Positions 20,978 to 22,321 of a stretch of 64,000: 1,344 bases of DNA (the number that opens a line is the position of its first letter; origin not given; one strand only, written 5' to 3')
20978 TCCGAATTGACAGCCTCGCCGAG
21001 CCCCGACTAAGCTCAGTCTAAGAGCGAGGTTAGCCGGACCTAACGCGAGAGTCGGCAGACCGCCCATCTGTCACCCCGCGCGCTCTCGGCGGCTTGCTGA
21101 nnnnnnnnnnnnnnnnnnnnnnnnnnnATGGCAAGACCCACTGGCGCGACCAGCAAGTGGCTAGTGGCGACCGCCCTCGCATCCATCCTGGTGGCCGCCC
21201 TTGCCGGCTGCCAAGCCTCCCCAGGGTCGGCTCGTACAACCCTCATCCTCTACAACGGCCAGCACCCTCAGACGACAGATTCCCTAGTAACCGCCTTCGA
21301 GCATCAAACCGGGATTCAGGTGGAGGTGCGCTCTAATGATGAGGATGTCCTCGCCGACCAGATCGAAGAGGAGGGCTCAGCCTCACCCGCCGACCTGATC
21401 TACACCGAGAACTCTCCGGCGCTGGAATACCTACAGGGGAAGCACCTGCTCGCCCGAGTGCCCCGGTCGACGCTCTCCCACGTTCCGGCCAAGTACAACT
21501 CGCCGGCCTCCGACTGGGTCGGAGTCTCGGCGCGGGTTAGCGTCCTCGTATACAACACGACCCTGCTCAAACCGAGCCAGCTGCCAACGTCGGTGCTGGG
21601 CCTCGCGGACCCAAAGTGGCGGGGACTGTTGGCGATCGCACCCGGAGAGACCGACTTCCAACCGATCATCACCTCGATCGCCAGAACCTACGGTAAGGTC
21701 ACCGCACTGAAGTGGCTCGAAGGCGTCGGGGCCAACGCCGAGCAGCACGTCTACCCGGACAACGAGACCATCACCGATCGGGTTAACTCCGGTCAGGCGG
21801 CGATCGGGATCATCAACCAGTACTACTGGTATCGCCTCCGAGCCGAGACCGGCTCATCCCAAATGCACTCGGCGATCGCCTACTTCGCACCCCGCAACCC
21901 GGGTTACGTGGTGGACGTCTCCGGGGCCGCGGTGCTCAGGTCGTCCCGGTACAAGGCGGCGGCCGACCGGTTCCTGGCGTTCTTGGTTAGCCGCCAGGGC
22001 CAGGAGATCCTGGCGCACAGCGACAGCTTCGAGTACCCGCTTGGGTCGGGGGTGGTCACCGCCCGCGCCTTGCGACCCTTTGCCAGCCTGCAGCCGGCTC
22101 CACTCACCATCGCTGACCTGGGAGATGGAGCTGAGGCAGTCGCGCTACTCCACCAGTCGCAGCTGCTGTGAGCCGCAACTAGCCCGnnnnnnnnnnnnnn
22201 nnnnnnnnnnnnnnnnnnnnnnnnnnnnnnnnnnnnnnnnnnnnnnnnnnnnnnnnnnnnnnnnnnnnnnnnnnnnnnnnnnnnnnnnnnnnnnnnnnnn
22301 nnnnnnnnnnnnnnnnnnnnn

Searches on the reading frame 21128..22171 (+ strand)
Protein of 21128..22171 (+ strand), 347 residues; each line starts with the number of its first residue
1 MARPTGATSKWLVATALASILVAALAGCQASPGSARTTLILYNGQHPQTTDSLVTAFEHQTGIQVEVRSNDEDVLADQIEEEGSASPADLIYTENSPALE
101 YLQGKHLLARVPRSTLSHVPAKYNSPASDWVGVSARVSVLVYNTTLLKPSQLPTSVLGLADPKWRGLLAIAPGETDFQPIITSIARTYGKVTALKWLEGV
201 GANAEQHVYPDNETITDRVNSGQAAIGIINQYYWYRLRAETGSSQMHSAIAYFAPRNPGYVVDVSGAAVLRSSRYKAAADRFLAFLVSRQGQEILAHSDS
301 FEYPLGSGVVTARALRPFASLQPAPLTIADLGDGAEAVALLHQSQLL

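Call 6: search_protein_families(library=pfam, proteins=[window:21128-22171:+])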
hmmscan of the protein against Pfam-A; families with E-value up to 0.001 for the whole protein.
window:21128-22171:+ (347 aa): 4 families
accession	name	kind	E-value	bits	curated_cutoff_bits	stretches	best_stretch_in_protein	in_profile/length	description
PF13343.11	SBP_bac_6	-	5.8e-20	72.2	24.6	1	87-305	3-219/245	Bacterial extracellular solute-binding protein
PF13531.11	SBP_bac_11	-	8e-16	58.9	25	1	51-296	14-222/227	Bacterial extracellular solute-binding protein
PF13416.11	SBP_bac_8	-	3.9e-15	56.8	27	1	53-298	2-255/279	Bacterial extracellular solute-binding protein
PF01547.30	SBP_bac_1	-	2.5e-14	54.4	26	1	44-293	2-307/307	Bacterial extracellular solute-binding protein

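Call 10: find_related_loci(query=window:21128-22171:+, collection=genome_contigs, flank=10000)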
Query window:21128-22171:+ (347 aa) in genome_contigs; peptide patterns used: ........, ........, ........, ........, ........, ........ (x = any residue, [..] = any of these).
510 stretches matched a pattern; 373 encode a relative of the query (tblastn E <= 1e-3); the best 80 are kept; 80 distinct loci.
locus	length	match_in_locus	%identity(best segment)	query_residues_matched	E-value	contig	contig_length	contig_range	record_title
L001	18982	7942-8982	92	1-347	0e+0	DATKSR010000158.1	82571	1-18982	MAG TPA_asm: Candidatus Dormiibacterota bacterium isolate SMAG_U14059 k141_620884, whole genome shotgun sequence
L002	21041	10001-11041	81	1-347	0e+0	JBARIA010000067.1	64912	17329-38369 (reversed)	MAG: Candidatus Dormiibacterota bacterium isolate MFD06470_ilm_asm_bin14 k127_172978, whole genome shotgun sequence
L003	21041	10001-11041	81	1-347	0e+0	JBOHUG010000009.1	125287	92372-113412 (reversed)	MAG: Candidatus Dormibacteria bacterium isolate TC-S_metawrap_bin.159 k127_3029024, whole genome shotgun sequence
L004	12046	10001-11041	79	1-347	3e-180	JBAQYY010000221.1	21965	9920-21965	MAG: Candidatus Dormiibacterota bacterium isolate MFD10881_ilm_asm_bin19 k127_269147, whole genome shotgun sequence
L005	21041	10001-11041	77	1-347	6e-179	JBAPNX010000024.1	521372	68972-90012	MAG: Candidatus Dormiibacterota bacterium isolate MFD01221_ilm_asm_bin25 k127_275320, whole genome shotgun sequence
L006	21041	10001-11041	75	1-347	2e-171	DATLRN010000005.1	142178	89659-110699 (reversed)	MAG TPA_asm: Candidatus Dormiibacterota bacterium isolate SMAG_U13905 k141_448436, whole genome shotgun sequence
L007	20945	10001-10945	80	33-347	1e-166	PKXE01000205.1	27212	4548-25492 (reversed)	MAG: Candidatus Dormiibacterota bacterium isolate palsa_862 73.20120500_P26.6_contig_5285, whole genome shotgun sequence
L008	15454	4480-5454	71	12-336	3e-157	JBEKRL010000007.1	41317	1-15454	MAG: Candidatus Dormibacteria bacterium isolate SPRUCE 50 SPRUCE_50_7, whole genome shotgun sequence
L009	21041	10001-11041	67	1-347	7e-152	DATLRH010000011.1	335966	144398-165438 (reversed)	MAG TPA_asm: Candidatus Dormiibacterota bacterium isolate SMAG_U13899 k141_306114, whole genome shotgun sequence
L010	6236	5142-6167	64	4-347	3e-146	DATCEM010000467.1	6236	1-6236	MAG TPA_asm: Solirubrobacteraceae bacterium isolate SMAG_U7753 k141_495910, whole genome shotgun sequence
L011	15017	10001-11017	65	7-347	8e-146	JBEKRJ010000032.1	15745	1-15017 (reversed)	MAG: Solirubrobacteraceae bacterium isolate SPRUCE 508 SPRUCE_508_32, whole genome shotgun sequence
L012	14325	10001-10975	67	19-347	8e-146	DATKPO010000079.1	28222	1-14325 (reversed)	MAG TPA_asm: Solirubrobacteraceae bacterium isolate SMAG_U14793 k141_2248670, whole genome shotgun sequence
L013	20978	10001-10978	66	20-347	5e-145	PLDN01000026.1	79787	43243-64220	MAG: Acidimicrobiaceae bacterium isolate palsa_601 73.20111000_P2D.26_contig_856, whole genome shotgun sequence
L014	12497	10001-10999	65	18-347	2e-144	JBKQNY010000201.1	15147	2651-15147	MAG: Acidimicrobiales bacterium isolate LASCr2D2E2F__bin_86 LASCr2D2E2F_000000426624, whole genome shotgun sequence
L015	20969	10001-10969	66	25-347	2e-144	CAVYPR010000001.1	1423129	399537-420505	MAG: uncultured Actinomycetota bacterium isolate MFD05512.bin.2.144 genome assembly, contig: contig_11376, whole genome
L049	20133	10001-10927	66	39-347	9e-138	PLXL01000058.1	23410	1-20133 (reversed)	MAG: Candidatus Dormiibacterota bacterium isolate palsa_874 73.20120700_P3D.45_contig_7342, whole genome shotgun sequenc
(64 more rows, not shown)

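Call 19: search_protein_families(library=pfam, proteins=[L049:9108-9788:+], max_evalue=0.01)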
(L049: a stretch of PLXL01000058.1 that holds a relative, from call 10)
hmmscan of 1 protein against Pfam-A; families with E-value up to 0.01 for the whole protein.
L049:9108-9788:+ (227 aa): 8 families
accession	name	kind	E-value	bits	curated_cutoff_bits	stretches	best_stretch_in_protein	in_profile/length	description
PF02742.21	Fe_dep_repr_C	-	1.2e-24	86.5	27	1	73-141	1-69/70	Iron dependent repressor, metal binding and dimerisation domain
PF01325.25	Fe_dep_repress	-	2.1e-13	50.7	26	1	11-68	1-58/60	Iron dependent repressor, N-terminal DNA binding domain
PF04023.20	FeoA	-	3.5e-12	46.6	23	1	151-224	1-73/74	FeoA domain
PF12802.13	MarR_2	-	9.2e-08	32.6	27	1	20-67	8-55/61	MarR family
PF25213.1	HVO_A0261_N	-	1.6e-06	28.3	35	1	31-85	23-76/86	HVO_A0261 N-terminal domain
PF13545.12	HTH_Crp_2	-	4.1e-06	27.1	27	1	38-71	28-60/70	Crp-like helix-turn-helix domain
PF00392.27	GntR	-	2.3e-05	24.4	27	1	38-68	30-60/64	Bacterial regulatory proteins, gntR family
PF01047.28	MarR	-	0.00035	20.8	24.6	1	28-64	14-49/59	MarR family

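Call 20: search_solved_structures(query=L049:9108-9788:+, max_evalue=0.001, show_alignments=2)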
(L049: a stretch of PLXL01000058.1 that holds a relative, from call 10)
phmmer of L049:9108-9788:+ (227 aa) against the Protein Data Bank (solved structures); distinct sequences matched with E-value up to 0.001: 33.
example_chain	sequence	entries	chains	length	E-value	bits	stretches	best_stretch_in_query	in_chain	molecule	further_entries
7b25_A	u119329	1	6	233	2.1e-30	109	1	12-223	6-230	DtxR family iron (Metal) dependent repressor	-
7b1v_A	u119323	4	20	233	3.2e-30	108.4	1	12-223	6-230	DtxR family iron (Metal) dependent repressor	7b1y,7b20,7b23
1fx7_A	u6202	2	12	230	8e-30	107.1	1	12-221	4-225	IRON-DEPENDENT REPRESSOR IDER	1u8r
7b24_A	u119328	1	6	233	6.4e-29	104.1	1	12-223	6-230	DtxR family iron (Metal) dependent repressor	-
1g3s_A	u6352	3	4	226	4.6e-27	98.1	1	12-218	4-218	DIPHTHERIA TOXIN REPRESSOR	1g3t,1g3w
2qqa_A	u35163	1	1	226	9e-27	97.1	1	12-218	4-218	Diphtheria toxin repressor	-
1ddn_A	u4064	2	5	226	1.8e-26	96.1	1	12-218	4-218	DIPHTHERIA TOX REPRESSOR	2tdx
2qqb_A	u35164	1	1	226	2e-26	96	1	12-218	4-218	Diphtheria toxin repressor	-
1bi0_A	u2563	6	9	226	2.1e-26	95.9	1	12-218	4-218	DIPHTHERIA TOXIN REPRESSOR | DIPHTHERIA TOX REPRESSOR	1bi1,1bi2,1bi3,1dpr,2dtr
1c0w_A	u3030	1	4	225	2.2e-26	95.8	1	12-218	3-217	DIPHTHERIA TOXIN REPRESSOR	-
2qq9_A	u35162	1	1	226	3.1e-26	95.4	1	14-218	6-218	Diphtheria toxin repressor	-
1fwz_A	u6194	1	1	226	3.9e-26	95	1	12-218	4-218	DIPHTHERIA TOXIN REPRESSOR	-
3glx_A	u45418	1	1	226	6.2e-26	94.4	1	12-216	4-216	Diphtheria toxin repressor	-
5zr4_A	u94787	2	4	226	6.4e-26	94.3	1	30-226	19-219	Metal-dependent transcriptional regulator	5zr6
1g3y_A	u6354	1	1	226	1.4e-25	93.2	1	12-218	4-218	DIPHTHERIA TOXIN REPRESSOR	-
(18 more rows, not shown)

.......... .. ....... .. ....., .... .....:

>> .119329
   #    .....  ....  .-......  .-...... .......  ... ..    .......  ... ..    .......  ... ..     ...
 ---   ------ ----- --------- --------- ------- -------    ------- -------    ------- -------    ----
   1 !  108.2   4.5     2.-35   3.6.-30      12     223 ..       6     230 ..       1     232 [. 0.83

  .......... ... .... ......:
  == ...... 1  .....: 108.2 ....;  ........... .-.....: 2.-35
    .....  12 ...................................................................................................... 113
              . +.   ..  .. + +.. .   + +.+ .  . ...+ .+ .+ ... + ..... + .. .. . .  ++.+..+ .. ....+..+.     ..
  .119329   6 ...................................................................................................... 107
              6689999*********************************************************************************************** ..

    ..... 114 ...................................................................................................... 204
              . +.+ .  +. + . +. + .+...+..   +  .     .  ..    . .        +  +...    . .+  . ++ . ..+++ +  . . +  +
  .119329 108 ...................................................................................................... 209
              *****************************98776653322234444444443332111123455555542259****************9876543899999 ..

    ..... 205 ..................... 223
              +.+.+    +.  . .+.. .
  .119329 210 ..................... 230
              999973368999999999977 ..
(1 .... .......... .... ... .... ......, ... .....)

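Call 21: search_protein_families(library=ncbifam, proteins=[window:21128-22171:+, L049:9108-9788:+], max_evalue=0.00001)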
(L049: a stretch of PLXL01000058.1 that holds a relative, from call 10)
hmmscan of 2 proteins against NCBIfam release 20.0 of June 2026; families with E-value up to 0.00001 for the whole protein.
window:21128-22171:+ (347 aa): 3 families
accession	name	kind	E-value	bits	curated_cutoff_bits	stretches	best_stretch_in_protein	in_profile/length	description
TIGR03261.1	phnS2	equivalog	1e-11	44.5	392.75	1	19-297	6-281/334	putative 2-aminoethylphosphonate ABC transporter substrate-binding protein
NF011620.1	PRK15046.1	equivalog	9.4e-10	37.8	310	1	15-207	5-195/334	2-aminoethylphosphonate ABC transporter substrate-binding protein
TIGR03227.1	PhnS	equivalog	7.8e-08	31.6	395.3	1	14-207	14-205/360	2-aminoethylphosphonate ABC transporter substrate-binding protein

L049:9108-9788:+ (227 aa): 4 families
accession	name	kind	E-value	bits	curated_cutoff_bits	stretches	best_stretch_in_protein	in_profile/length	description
NF053665.1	TransRegDtxRActin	equivalog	3.7e-35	121.4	290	1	12-224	4-231/233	iron-dependent transcriptional repressor DtxR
NF047407.1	TransRegMntRTherm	equivalog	1.4e-28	100.1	350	1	11-226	5-226/227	manganese-dependent transcriptional regulator MntR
NF008273.0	PRK11050.1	equivalog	2.7e-21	75.8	153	1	14-130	36-151/156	manganese-binding transcriptional regulator MntR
NF003025.0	PRK03902.1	equivalog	2.9e-12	46.8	138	1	18-127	8-116/142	transcriptional regulator MntR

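Call 22: search_solved_structures(query=window:21128-22171:+, max_evalue=0.001, show_alignments=2)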
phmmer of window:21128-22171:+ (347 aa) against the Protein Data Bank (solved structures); distinct sequences matched with E-value up to 0.001: 37.
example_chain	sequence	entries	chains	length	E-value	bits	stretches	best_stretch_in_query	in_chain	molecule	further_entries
6iwf_A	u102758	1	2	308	1.5e-69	238.1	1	37-340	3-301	Ferric iron-binding protein HitA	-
6ivy_A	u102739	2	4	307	1.6e-69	237.9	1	37-340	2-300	Periplasmic Ferric iron-binding Protein HitA | Ferric iron-binding periplasmic protein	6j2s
8k7n_A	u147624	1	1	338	2.4e-62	214.4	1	21-343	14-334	Ferric iron ABC transporter, iron-binding protein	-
1xvy_A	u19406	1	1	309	5.5e-60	206.6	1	39-342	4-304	sfuA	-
1o7t_A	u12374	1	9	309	3e-57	197.6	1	40-344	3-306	IRON BINDING PROTEIN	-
1r1n_A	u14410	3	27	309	4.1e-57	197.2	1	40-344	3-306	Ferric-iron Binding Protein | periplasmic iron-binding protein | FbpA protein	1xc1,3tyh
1d9y_A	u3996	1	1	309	1.8e-56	195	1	40-344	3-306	PROTEIN (PERIPLASMIC IRON-BINDING PROTEIN)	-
1xvx_A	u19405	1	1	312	5.4e-55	190.2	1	38-325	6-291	YfuA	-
1d9v_A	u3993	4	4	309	2.4e-54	188.1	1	40-344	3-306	PROTEIN (iron-utilization periplasmic protein) | FERRIC IRON BINDING PROTEIN | Iron-utilization periplasmic protein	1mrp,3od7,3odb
2o68_A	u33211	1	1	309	6.3e-54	186.7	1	40-344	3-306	Iron-utilization periplasmic protein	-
2o6a_A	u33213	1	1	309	1.7e-53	185.3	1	40-344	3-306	Iron-utilization periplasmic protein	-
1nnf_A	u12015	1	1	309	3.2e-53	184.4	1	40-344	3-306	Iron-utilization periplasmic protein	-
1qw0_A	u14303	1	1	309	3.7e-53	184.2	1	40-344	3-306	Iron-utilization periplasmic protein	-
2o69_A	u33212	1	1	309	4.3e-53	184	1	40-344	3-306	Iron-utilization periplasmic protein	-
3kn7_A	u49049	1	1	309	4.4e-53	183.9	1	40-344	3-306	Iron-utilization periplasmic protein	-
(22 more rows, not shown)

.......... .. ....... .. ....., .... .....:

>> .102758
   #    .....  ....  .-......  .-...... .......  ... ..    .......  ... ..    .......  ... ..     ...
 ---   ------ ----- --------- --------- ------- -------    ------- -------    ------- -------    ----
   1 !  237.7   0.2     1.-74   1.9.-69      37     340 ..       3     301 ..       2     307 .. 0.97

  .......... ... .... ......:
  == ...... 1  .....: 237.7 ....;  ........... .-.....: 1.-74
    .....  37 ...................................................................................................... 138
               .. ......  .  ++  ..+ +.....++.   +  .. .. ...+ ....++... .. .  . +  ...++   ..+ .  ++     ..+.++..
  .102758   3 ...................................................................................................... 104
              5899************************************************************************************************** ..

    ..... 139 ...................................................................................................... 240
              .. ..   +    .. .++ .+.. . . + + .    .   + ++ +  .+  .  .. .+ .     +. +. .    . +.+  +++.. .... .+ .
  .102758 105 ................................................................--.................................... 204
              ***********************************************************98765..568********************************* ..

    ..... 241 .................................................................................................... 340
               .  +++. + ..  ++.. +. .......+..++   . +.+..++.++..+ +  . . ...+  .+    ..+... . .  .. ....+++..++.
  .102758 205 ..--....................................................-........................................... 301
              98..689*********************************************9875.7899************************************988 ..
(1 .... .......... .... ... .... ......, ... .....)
